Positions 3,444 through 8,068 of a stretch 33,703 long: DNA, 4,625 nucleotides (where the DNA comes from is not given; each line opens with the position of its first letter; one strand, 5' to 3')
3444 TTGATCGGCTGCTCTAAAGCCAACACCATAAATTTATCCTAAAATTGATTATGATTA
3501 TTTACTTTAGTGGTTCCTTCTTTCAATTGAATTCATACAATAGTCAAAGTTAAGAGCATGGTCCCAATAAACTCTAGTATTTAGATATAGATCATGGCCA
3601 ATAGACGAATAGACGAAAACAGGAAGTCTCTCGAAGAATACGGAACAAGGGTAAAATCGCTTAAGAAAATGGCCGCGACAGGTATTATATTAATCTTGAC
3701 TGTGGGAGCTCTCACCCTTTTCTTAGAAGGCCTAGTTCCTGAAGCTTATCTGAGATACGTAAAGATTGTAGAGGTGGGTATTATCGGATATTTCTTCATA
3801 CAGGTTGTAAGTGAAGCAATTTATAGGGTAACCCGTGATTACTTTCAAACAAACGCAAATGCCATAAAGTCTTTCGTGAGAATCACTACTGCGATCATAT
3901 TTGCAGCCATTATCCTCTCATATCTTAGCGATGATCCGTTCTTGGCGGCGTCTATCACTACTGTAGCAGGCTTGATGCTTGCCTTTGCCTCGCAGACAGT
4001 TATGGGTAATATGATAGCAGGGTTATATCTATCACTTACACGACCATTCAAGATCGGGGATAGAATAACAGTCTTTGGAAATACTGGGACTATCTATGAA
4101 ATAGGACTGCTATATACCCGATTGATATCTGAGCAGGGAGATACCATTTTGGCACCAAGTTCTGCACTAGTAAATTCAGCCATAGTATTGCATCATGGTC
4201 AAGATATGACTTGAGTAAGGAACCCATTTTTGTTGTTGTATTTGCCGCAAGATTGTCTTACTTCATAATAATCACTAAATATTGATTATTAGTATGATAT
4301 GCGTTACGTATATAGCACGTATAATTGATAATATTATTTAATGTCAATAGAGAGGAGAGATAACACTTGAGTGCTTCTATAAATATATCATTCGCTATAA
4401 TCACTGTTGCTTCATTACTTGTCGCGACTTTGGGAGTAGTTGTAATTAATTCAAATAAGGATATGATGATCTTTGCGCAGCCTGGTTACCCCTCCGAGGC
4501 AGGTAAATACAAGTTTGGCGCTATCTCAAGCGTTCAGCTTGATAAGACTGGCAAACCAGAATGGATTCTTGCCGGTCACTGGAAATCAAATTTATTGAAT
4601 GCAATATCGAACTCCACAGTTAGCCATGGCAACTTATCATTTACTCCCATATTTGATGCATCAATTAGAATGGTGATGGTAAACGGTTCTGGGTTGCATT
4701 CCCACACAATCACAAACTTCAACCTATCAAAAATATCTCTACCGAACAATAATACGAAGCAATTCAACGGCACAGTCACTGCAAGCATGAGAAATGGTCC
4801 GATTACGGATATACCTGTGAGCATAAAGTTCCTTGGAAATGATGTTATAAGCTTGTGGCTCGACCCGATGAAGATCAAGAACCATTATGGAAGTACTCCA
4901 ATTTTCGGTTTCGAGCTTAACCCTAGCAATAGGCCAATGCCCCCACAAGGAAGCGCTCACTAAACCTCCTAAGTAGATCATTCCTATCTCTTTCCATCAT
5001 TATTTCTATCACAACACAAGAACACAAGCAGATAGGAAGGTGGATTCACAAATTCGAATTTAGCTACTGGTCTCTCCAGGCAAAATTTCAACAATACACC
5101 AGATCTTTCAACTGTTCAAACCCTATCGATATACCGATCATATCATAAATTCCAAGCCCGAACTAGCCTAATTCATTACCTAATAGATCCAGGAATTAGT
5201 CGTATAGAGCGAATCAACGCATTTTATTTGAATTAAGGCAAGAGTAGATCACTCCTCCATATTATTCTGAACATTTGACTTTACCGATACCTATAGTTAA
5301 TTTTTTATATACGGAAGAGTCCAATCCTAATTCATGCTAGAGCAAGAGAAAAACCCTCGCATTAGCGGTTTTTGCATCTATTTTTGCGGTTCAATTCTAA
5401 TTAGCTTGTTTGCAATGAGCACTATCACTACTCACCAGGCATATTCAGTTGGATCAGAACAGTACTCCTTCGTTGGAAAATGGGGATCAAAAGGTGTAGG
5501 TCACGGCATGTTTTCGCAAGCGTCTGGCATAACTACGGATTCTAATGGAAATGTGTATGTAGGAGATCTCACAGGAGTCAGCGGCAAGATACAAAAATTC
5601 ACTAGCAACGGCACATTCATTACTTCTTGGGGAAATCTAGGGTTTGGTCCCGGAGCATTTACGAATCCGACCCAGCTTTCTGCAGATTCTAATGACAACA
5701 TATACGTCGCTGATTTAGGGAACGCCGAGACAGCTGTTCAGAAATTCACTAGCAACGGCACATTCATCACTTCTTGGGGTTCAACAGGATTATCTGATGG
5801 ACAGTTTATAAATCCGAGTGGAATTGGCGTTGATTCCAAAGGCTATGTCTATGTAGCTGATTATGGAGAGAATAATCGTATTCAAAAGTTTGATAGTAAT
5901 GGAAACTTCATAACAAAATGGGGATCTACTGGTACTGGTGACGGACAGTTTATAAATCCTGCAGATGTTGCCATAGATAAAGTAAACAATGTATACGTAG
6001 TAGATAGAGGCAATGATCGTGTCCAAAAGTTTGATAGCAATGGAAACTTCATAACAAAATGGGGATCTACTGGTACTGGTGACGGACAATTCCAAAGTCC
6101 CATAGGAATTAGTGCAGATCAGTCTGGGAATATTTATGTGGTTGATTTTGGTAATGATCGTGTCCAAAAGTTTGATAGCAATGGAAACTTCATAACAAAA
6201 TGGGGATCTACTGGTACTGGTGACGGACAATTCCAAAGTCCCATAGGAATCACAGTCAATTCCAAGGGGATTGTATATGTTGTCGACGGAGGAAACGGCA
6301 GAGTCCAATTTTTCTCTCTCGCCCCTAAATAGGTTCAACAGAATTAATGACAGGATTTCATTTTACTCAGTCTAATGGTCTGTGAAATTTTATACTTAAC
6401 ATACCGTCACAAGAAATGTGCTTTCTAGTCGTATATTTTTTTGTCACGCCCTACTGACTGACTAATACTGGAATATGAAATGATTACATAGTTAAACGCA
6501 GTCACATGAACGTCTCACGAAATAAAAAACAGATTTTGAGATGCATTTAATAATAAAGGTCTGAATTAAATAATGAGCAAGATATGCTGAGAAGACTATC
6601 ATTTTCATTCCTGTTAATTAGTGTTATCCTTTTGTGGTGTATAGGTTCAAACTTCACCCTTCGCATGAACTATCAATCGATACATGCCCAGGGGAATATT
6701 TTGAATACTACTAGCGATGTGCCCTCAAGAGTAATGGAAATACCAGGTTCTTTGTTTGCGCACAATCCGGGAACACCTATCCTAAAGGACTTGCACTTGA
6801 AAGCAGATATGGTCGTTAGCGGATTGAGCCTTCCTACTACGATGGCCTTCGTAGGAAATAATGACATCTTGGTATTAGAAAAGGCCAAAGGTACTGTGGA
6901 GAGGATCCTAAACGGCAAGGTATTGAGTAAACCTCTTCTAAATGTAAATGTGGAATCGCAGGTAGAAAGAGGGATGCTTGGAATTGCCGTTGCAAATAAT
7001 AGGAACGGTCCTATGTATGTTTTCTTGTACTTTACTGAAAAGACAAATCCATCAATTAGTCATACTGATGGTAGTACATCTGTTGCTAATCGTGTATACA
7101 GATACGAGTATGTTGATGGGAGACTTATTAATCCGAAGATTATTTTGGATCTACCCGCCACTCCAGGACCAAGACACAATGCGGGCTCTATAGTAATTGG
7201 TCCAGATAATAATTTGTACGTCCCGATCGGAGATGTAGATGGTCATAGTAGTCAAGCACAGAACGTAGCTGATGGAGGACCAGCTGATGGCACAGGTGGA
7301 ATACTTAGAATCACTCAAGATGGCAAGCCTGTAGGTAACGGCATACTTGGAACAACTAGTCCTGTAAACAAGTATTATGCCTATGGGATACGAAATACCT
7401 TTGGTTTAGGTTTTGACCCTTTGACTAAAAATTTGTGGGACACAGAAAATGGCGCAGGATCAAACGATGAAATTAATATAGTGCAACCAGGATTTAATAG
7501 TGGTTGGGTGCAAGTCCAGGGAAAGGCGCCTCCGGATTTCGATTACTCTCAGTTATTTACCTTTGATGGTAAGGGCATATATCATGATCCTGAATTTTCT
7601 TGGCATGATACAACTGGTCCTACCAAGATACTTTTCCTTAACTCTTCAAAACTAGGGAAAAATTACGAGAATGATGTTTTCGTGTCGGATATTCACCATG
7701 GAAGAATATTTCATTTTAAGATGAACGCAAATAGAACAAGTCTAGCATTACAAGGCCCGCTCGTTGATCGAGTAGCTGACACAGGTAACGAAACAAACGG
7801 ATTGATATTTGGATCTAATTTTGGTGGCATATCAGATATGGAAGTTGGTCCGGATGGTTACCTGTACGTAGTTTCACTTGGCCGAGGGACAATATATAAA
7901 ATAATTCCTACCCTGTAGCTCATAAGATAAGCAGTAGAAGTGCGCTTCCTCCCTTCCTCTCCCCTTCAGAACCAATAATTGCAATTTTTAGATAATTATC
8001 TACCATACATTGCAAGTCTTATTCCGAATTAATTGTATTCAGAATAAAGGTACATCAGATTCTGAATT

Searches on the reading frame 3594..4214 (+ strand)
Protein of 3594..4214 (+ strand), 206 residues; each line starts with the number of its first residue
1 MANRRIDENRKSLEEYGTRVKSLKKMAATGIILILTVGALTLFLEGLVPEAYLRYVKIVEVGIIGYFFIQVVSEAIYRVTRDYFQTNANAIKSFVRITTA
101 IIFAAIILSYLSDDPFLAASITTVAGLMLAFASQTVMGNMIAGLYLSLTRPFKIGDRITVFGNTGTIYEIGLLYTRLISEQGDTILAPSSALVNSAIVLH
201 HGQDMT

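Call 83: search_protein_families(library=ncbifam, proteins=[window:3594-4214:+], max_evalue=0.00001)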
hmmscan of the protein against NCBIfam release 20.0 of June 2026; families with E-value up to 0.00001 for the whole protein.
window:3594-4214:+ (206 aa): 4 families
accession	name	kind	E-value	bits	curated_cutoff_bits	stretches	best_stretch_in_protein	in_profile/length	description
NF007662.0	PRK10334.1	subfamily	1.3e-09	37.7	321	1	56-198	32-176/286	small-conductance mechanosensitive channel MscS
NF047602.1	MscsSHelicob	equivalog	3.6e-09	36.5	400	1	53-200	11-158/260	small-conductance mechanosensitive channel MscS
NF047601.1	MscSThanab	equivalog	3.3e-07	30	500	1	66-188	43-165/280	small-conductance mechanosensitive channel MscS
NF008438.0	PRK11281.1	equivalog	3.6e-06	25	991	1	129-197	916-984/1113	mechanosensitive channel MscK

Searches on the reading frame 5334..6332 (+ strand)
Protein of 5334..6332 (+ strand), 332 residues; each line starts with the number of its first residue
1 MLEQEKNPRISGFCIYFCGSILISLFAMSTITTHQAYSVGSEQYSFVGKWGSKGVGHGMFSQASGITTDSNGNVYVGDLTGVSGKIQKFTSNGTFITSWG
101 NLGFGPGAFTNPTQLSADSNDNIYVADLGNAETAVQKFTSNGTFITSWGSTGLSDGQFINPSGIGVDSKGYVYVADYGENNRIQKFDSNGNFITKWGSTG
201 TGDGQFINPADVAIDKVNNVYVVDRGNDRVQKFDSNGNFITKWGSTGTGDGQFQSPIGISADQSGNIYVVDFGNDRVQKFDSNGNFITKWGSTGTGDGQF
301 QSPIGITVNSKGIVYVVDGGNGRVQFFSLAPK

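Call 83: search_protein_families(library=ncbifam, proteins=[window:5334-6332:+], max_evalue=0.00001)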
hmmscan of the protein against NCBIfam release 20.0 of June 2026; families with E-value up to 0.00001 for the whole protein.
window:5334-6332:+ (332 aa): 4 families
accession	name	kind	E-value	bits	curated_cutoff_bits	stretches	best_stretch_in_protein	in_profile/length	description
NF035926.1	scyF_NHL_VPEP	equivalog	3.3e-62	210.8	350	2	42-245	83-285/376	scytonemin biosynthesis PEP-CTERM protein ScyF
NF033206.1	ScyE_fam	subfamily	5.4e-14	52.4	80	0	252-321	251-322/333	ScyD/ScyE family protein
NF047780.1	LIC12708_fam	subfamily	1.6e-11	43.7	150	0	85-147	157-219/391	LIC_12708 family protein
NF047494.1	Lepto_SBBP_lipo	equivalog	2.8e-10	39.5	400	0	183-248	164-231/466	SBBP repeat beta-propeller lipoprotein, LipL53 family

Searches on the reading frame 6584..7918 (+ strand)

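Call 83: search_protein_families(library=ncbifam, proteins=[window:6584-7918:+], max_evalue=0.00001)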
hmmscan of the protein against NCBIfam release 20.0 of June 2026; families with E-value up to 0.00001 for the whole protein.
window:6584-7918:+ (444 aa): 2 families
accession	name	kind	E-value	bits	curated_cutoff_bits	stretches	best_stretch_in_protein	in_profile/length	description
TIGR03606.1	non_repeat_PQQ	subfamily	1.1e-23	83.8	434.55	1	68-313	16-272/454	glucose/sorbosone family PQQ-dependent dehydrogenase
TIGR02604.1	Piru_Ver_Nterm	subfamily_domain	2.3e-06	27.2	122.2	0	197-432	123-339/367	PVC-type heme-binding CxxCH protein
